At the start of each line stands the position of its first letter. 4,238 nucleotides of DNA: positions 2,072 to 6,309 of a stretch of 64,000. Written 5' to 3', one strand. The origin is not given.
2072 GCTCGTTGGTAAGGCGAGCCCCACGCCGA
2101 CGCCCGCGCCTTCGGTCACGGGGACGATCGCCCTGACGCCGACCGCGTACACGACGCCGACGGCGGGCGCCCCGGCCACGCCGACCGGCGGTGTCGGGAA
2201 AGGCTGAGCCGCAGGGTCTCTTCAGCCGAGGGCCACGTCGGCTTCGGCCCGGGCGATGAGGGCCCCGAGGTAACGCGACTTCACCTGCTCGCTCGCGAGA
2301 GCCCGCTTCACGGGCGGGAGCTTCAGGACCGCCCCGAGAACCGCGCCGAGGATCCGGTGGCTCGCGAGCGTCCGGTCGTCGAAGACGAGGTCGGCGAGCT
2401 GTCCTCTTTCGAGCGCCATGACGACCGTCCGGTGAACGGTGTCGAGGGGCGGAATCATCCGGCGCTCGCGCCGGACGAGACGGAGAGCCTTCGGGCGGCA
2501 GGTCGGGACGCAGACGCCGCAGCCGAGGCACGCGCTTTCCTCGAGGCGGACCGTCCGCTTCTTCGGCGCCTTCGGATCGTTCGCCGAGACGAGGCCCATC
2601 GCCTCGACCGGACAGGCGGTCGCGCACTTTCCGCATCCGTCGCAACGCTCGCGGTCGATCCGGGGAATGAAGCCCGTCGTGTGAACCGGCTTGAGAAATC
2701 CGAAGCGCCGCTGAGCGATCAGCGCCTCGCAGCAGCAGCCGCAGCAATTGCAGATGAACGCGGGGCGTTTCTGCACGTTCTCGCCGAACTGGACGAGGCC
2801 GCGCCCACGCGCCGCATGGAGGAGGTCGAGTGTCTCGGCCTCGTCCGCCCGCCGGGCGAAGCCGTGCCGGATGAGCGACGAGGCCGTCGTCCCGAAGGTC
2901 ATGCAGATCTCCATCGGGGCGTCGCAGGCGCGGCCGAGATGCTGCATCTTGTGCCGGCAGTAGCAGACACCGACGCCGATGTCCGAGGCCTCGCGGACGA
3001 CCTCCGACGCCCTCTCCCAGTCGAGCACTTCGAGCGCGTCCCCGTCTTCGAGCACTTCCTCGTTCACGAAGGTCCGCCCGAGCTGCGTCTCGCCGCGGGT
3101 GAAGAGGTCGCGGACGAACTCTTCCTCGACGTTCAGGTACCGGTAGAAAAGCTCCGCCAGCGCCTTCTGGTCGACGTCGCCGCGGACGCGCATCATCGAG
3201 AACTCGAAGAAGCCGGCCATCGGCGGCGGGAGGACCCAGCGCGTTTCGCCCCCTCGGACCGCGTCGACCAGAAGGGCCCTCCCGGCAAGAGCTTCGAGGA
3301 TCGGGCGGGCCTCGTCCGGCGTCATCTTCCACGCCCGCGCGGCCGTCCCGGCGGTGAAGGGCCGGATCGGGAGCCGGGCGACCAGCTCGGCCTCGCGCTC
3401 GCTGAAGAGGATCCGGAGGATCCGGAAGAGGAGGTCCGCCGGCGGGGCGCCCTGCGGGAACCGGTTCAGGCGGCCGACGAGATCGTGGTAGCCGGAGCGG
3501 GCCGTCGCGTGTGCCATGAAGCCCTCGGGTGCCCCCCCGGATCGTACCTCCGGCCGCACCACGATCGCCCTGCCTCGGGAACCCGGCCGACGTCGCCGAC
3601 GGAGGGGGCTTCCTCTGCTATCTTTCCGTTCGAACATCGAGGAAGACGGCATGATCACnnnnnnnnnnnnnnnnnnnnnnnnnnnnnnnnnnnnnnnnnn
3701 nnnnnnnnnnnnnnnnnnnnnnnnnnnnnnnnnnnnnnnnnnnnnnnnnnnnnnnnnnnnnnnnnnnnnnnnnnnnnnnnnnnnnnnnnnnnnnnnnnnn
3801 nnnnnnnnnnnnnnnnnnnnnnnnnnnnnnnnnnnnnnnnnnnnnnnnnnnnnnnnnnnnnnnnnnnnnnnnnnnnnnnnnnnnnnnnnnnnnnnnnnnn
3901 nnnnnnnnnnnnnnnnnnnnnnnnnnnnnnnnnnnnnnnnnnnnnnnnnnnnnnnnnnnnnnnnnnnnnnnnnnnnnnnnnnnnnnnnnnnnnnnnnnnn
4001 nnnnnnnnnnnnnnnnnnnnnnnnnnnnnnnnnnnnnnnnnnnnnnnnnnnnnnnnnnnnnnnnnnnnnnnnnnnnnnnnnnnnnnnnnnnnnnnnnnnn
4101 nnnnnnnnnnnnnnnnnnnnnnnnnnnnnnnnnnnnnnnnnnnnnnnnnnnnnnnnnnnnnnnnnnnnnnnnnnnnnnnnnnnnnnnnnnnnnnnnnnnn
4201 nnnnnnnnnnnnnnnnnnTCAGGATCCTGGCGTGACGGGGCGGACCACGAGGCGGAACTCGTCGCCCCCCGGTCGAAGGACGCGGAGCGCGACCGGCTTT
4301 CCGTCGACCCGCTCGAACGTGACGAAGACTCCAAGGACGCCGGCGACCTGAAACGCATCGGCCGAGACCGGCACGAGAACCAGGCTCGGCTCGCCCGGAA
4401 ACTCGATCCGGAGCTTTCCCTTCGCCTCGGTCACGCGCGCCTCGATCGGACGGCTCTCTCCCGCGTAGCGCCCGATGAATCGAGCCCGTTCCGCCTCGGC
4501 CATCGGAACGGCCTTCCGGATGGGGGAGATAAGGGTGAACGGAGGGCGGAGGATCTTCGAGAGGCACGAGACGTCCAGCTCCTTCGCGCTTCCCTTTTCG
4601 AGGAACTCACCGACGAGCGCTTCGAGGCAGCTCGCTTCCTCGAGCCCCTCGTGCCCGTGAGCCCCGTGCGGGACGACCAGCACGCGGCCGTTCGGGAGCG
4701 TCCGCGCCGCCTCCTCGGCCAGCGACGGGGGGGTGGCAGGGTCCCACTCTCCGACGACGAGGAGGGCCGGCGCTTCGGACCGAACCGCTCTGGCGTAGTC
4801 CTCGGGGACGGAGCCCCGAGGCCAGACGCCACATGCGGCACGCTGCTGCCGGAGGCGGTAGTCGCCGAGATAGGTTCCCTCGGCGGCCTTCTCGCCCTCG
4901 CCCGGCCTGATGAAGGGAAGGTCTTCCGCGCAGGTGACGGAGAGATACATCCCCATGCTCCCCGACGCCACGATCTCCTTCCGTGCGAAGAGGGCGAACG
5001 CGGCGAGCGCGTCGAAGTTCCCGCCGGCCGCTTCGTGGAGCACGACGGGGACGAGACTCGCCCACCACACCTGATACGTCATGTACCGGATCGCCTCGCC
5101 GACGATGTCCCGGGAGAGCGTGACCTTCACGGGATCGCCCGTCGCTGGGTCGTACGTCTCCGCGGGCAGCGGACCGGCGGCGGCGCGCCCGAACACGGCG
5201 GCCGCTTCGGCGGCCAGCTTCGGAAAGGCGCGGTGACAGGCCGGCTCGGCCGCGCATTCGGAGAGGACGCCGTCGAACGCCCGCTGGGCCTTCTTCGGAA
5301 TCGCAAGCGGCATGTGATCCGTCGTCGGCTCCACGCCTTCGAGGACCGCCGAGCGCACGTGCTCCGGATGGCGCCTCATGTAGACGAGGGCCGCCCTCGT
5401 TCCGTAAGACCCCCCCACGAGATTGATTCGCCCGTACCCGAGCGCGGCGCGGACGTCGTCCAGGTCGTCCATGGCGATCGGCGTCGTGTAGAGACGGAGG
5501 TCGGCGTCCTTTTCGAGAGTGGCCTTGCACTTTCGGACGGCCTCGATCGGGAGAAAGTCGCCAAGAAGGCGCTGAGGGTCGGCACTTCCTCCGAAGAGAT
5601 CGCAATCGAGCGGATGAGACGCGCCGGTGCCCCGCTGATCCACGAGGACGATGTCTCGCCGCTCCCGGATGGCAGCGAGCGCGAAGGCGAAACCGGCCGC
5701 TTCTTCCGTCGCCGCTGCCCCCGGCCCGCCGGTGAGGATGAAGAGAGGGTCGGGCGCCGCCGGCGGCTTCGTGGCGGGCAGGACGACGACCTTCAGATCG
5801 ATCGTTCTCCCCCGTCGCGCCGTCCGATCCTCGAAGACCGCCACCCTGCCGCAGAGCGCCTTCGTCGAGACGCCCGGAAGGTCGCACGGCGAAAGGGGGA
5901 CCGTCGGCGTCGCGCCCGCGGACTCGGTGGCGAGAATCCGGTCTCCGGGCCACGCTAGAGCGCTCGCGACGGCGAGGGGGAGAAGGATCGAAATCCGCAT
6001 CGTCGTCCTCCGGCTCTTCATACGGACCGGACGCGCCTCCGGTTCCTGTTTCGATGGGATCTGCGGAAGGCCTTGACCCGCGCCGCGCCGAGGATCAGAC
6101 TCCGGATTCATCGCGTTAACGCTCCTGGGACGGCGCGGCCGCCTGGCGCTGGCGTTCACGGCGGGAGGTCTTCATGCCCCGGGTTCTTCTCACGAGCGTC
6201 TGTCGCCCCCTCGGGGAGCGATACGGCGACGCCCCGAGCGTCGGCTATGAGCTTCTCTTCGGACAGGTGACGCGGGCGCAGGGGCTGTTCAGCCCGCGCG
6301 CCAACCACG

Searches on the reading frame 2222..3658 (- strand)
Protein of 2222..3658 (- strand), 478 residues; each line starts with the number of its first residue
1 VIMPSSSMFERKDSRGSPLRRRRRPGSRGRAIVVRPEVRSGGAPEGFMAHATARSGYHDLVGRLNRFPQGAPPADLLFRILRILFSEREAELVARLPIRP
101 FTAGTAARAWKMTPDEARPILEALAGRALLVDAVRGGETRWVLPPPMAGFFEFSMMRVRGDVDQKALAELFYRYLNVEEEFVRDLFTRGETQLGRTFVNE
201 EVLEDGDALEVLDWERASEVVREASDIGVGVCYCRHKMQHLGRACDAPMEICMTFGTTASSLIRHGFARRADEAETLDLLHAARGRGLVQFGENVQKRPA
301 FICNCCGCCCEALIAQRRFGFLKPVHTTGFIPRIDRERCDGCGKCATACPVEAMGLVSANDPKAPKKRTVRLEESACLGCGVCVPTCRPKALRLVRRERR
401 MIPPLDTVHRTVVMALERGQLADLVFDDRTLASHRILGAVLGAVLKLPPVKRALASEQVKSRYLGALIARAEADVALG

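Call 30: search_protein_families(library=pfam, proteins=[window:2222-3658:-], max_evalue=0.001)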
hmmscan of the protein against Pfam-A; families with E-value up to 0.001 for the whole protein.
window:2222-3658:- (478 aa): 7 families
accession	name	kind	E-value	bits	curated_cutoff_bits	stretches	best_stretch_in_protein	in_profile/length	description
PF12837.12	Fer4_6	-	1.6e-10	40.8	25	1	331-353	1-23/24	4Fe-4S binding domain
PF12838.12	Fer4_7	-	1.1e-08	35.8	27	1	338-389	1-50/52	4Fe-4S dicluster domain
PF14697.11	Fer4_21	-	3.9e-08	33.7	35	1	333-387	2-51/59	4Fe-4S dicluster domain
PF00037.32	Fer4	-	6.1e-08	32.6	21.1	1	333-353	2-22/24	4Fe-4S binding domain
PF13237.11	Fer4_10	-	7.1e-08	32.7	25.5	1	332-387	2-52/53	4Fe-4S dicluster domain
PF13187.11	Fer4_9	-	1.4e-05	25.5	27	1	338-390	1-50/52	4Fe-4S dicluster domain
PF12797.12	Fer4_2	-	2.7e-05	24.3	24.5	1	331-351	2-22/22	4Fe-4S binding domain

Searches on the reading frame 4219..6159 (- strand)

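Call 30: search_protein_families(library=pfam, proteins=[window:4219-6159:-], max_evalue=0.001)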
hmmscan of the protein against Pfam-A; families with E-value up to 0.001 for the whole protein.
window:4219-6159:- (646 aa): 2 families
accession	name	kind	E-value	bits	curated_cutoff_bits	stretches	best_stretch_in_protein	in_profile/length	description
PF00561.26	Abhydrolase_1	-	9.5e-21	75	25.8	1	138-501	2-238/245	alpha/beta hydrolase fold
PF08386.16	Abhydrolase_4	-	5e-17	62.3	21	1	433-532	6-103/103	TAP-like protein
